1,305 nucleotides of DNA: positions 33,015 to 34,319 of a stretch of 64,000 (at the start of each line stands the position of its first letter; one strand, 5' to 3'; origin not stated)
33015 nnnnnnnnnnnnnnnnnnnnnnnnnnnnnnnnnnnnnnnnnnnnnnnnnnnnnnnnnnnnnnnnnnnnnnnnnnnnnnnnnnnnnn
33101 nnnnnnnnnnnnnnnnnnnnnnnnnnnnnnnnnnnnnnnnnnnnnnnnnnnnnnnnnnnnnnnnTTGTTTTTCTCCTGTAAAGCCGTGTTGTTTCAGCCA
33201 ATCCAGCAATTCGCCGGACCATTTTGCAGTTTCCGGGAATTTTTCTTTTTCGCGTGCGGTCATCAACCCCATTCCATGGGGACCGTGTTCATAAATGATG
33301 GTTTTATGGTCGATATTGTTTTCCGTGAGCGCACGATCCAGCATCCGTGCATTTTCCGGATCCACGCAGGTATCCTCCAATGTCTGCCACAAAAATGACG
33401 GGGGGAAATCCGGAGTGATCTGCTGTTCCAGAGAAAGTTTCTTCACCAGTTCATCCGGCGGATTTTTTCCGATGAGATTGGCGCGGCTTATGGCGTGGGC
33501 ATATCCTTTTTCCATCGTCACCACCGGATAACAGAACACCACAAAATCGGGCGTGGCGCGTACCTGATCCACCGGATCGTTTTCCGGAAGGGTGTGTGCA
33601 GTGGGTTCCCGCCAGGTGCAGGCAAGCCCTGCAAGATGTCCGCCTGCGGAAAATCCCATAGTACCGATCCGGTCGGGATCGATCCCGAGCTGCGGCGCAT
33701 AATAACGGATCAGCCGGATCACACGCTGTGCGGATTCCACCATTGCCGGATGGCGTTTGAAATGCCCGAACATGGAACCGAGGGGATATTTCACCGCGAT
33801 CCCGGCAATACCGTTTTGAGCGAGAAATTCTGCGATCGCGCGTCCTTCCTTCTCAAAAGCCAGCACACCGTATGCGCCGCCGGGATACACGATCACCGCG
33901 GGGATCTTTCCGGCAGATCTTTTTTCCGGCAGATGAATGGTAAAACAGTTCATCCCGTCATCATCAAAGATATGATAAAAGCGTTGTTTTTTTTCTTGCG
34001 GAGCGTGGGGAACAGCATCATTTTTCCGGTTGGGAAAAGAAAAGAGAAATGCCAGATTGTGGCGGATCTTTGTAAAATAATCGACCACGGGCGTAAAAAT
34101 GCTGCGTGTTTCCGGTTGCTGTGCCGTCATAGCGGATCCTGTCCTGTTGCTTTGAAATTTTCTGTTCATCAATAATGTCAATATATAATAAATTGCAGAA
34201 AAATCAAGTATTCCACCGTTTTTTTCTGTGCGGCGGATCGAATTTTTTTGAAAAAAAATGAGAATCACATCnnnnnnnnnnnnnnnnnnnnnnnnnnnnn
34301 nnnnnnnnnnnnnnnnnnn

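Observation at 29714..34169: Translationally coupled hydrolase / KS / FabG / CrtI-like oxidoreductase operon that supplies the ketoreductase missing from the APE-like locus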

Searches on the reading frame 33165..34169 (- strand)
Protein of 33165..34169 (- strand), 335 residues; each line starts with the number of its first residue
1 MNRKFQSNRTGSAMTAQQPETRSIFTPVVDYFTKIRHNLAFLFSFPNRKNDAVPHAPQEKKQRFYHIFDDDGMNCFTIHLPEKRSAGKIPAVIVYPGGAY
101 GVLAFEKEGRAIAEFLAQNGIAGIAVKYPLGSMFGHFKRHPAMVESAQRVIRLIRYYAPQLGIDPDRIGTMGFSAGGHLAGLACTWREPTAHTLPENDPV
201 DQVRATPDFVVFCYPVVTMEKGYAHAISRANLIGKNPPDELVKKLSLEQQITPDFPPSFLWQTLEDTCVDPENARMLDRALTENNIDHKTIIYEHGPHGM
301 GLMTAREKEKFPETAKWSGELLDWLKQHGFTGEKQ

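Call 5: search_protein_families(library=pfam, proteins=[window:33165-34169:-], max_evalue=0.01)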
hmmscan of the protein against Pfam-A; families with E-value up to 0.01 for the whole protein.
window:33165-34169:- (335 aa): 4 families
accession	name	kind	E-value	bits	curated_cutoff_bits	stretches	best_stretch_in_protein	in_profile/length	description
PF20434.5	BD-FAE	-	2e-18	67.1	26.8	1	78-281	3-215/215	BD-FAE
PF07859.19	Abhydrolase_3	-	4.8e-08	33.4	25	1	93-219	2-112/210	alpha/beta hydrolase fold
PF00326.27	Peptidase_S9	-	1.9e-07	31.3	22.6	1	150-320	48-208/213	Prolyl oligopeptidase family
PF01738.24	DLH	-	0.00013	22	21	0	263-327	151-215/217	Dienelactone hydrolase family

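Call 6: search_protein_families(library=ncbifam, proteins=[window:33165-34169:-], max_evalue=0.01)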
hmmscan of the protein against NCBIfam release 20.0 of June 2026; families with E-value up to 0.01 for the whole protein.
window:33165-34169:- (335 aa): 8 families
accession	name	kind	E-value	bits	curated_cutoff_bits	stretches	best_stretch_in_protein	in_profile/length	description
NF041902.1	pecacetest_PaeX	equivalog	2.9e-47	161.2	550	1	77-327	66-306/318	pectin acetylesterase PaeX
NF042968.1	AcxylEst_AxeA1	equivalog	5e-35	120.7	700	1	58-328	20-267/459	acetylxylan esterase AxeA1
NF052620.1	AryltfaseLP1002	equivalog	1.2e-31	110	300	1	82-327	25-264/265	lp_1002 family arylesterase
NF058653.1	LipP1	equivalog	1.3e-07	30.8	350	1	82-183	64-161/300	LipP1 family hormone-sensitive lipase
NF052354.1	EstLipQMycob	equivalog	4e-06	25.7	700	1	80-187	156-260/418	esterase LipQ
NF050058.1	e_dPHAscl_type1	hypoth_equivalog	2.5e-05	23.9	150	1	146-181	84-119/276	extracellular catalytic domain type 1 short-chain-length polyhydroxyalkanoate depolymerase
NF033149.0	CHL_hydrolase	equivalog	0.00012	21.1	500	1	79-181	66-163/310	chloramphenicol hydrolase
NF007547.0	PRK10162.1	equivalog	0.00037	19.5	389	1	81-183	79-174/321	acetyl esterase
